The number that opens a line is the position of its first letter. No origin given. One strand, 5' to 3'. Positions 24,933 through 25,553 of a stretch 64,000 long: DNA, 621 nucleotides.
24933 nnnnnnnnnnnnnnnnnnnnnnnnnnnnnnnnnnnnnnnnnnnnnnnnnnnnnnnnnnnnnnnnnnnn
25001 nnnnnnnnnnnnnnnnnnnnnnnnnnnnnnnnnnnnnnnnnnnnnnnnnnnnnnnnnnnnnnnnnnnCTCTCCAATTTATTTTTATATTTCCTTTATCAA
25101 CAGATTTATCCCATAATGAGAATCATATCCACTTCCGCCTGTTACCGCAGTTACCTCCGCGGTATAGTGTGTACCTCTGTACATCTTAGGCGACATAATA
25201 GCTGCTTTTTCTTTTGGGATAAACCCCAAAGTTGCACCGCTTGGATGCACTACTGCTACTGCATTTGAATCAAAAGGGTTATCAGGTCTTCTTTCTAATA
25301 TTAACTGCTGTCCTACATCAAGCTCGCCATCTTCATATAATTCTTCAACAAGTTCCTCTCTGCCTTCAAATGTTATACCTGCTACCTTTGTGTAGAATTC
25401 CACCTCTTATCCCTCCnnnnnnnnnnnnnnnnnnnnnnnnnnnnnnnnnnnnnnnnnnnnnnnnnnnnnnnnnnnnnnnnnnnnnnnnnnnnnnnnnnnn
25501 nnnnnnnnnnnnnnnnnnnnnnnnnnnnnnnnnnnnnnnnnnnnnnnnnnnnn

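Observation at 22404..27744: Seven-gene operon on the island (UvrD-like helicase, HIRAN, cytoplasmic LRR, two YbjN-like proteins, TM/zinc-ribbon protein, small protein) with a divergent XRE regulator: candidate undescribed defence-type system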

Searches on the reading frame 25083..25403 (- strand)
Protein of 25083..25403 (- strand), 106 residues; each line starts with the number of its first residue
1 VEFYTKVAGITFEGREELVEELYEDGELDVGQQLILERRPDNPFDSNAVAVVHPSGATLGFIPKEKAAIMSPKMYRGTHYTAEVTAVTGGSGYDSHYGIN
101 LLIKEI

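Call 3: search_protein_families(library=pfam, proteins=[window:25083-25403:-], max_evalue=0.01)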
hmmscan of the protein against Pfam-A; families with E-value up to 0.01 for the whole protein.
window:25083-25403:- (106 aa): 1 family
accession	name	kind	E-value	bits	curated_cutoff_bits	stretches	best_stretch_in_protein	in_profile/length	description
PF08797.16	HIRAN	-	4.1e-12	46.2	24.7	1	3-85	4-78/96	HIRAN domain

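Call 4: search_protein_families(library=padloc, proteins=[window:25083-25403:-], max_evalue=0.01)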
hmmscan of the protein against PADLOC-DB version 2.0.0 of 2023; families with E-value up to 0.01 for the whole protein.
window:25083-25403:- (106 aa): 5 families
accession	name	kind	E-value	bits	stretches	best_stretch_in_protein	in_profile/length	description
PDLC04349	PDC-M03B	-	6.9e-09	33.7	1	7-95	134-221/232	-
PDLC04352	PDC-M03B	-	2e-08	32.1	1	6-91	137-216/250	-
PDLC04347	PDC-M03B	-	9.8e-07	26.6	1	27-88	148-209/245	-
PDLC04348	PDC-M03B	-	0.00081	17.2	1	27-84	150-208/248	-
PDLC04351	PDC-M03B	-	0.0064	14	1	26-87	149-212/255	-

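Call 13: find_encoding_contigs(protein=window:25083-25403:-, flank=10000, max_places=10)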
Protein window:25083-25403:- (106 aa): 12 contigs read that carry it; 6 places shown.
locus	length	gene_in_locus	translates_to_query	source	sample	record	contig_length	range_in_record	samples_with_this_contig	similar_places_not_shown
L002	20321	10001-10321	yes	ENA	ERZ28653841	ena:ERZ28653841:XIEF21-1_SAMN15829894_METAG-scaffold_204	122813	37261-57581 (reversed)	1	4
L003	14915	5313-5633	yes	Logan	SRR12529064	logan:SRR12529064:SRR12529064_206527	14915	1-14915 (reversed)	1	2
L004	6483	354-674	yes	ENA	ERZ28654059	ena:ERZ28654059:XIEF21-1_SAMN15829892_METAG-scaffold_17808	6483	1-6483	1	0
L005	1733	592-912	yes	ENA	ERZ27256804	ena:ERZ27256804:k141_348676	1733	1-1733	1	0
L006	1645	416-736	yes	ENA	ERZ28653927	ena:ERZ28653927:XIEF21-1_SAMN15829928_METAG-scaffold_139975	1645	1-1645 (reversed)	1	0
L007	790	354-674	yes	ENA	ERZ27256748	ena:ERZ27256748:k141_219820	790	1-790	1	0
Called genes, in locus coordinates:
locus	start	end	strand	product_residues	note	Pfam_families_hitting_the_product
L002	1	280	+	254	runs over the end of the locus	PF00142:Fer4_NifH, PF00448:SRP54 (faint), PF01656:CbiA, PF02374:ArsA_ATPase (weak), PF06564:CBP_BcsQ (weak), PF09140:MipZ (weak), PF10609:ParA, PF13614:AAA_31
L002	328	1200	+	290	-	PF02195:ParB_N, PF17762:HTH_ParB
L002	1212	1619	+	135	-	-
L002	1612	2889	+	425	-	PF02403:Seryl_tRNA_N, PF00587:tRNA-synt_2b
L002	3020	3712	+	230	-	-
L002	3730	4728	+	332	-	PF14057:GGGtGRT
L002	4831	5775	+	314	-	PF13102:Phage_int_SAM_5 (weak), PF00589:Phage_integrase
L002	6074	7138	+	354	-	-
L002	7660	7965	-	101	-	PF13560:HTH_31 (weak), PF12844:HTH_19, PF01381:HTH_3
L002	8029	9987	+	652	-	PF00580:UvrD-helicase, PF13245:AAA_19, PF13604:AAA_30 (faint), PF13361:UvrD_C, PF13538:UvrD_C_2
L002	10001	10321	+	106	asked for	PF08797:HIRAN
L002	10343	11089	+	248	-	PF13306:LRR_5, PF13855:LRR_8 (faint), PF13306:LRR_5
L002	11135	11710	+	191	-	-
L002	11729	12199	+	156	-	-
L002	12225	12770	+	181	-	-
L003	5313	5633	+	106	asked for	PF08797:HIRAN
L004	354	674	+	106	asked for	PF08797:HIRAN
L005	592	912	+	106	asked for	PF08797:HIRAN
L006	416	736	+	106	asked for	PF08797:HIRAN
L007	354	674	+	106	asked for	PF08797:HIRAN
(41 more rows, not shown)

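Call 15: search_protein_families(library=phrogs, proteins=[window:25083-25403:-], max_evalue=0.01)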
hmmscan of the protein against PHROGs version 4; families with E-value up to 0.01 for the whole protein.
window:25083-25403:- (106 aa): 6 families
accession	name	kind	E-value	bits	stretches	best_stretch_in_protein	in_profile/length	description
phrog_18569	-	unknown function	1.5e-09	38.9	1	27-74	23-70/95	-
phrog_27141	-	unknown function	9e-08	33.2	1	2-88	5-90/139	-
phrog_6600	-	unknown function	3.3e-06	27.7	1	6-90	172-255/285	-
phrog_23559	-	unknown function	0.00027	22.3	1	2-83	2-88/110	-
phrog_8026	-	unknown function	0.00033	21.3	1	3-67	128-189/246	-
phrog_37629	-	unknown function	0.0054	17.7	1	5-98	10-98/189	-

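Call 16: search_protein_families(library=ncbifam, proteins=[window:25083-25403:-], max_evalue=0.01)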
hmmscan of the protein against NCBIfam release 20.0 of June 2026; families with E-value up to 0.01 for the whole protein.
window:25083-25403:- (106 aa): 0 families

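Call 55: search_solved_structures(query=window:25083-25403:-, max_evalue=1, show_alignments=2)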
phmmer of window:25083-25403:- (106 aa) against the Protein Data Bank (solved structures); distinct sequences matched with E-value up to 1: 6.
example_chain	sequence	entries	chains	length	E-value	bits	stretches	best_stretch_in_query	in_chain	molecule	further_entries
2mzn_A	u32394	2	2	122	0.00019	24.9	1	18-71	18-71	Helicase-like transcription factor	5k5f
4xzf_A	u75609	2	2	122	0.00021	24.8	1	19-71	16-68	Helicase-like transcription factor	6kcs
5bnh_A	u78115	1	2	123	0.00021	24.7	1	19-71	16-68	Helicase-like transcription factor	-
4xzg_A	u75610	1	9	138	0.00022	24.7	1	17-71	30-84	Helicase-like transcription factor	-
4s0n_A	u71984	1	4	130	0.00023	24.6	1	19-71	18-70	Helicase-like transcription factor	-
3k2y_A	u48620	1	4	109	0.052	17.1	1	27-78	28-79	uncharacterized protein lp_0118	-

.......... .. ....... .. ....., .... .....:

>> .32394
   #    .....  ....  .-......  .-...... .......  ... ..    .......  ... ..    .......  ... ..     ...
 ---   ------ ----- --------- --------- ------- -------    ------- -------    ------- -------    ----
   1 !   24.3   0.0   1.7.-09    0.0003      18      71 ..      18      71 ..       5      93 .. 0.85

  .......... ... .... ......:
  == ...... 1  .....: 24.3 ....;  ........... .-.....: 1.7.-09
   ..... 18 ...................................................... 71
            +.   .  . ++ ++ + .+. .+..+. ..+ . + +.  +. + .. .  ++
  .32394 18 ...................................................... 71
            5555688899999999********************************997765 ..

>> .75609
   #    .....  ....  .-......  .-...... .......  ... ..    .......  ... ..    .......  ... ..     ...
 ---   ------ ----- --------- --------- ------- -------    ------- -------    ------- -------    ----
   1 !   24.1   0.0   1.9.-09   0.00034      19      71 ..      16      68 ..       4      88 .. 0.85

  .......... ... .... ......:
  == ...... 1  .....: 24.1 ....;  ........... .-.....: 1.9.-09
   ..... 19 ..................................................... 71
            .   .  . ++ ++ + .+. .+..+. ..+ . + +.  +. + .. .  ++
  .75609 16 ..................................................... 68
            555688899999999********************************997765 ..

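Call 108: find_related_loci(query=A9, collection=viral_contigs, flank=6000)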
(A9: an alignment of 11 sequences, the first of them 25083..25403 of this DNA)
Query A9 (106 aa) in viral_contigs; peptide patterns used: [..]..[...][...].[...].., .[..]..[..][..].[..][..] (x = any residue, [..] = any of these).
374 stretches matched a pattern; 145 encode a relative of the query (tblastn E <= 1e-3); the best 80 are kept; 80 distinct loci.
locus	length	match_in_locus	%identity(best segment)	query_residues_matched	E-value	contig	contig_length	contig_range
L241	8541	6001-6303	41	1-103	1e-18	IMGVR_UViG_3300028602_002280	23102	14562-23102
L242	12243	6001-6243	39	3-89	8e-17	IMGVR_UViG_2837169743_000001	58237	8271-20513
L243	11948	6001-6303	35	3-103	7e-16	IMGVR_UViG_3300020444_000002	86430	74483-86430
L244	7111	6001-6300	39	3-103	2e-14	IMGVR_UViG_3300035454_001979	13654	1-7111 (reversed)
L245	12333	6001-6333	35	3-105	1e-13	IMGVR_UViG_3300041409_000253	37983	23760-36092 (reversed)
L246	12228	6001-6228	37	7-87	3e-13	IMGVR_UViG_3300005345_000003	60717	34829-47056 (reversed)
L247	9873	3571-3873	30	3-106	4e-12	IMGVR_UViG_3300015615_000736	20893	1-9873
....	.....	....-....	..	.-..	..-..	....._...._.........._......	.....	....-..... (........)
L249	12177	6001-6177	44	6-64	4e-11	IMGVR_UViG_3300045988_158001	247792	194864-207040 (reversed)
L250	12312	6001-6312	32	1-103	5e-11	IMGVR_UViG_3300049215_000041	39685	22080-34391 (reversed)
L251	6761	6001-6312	35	1-106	6e-11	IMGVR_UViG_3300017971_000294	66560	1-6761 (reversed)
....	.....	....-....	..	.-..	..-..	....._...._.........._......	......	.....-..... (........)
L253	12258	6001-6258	36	1-89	2e-10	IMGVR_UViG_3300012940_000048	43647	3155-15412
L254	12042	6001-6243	31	3-89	2e-10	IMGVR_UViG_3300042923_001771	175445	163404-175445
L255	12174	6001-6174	40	6-64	2e-10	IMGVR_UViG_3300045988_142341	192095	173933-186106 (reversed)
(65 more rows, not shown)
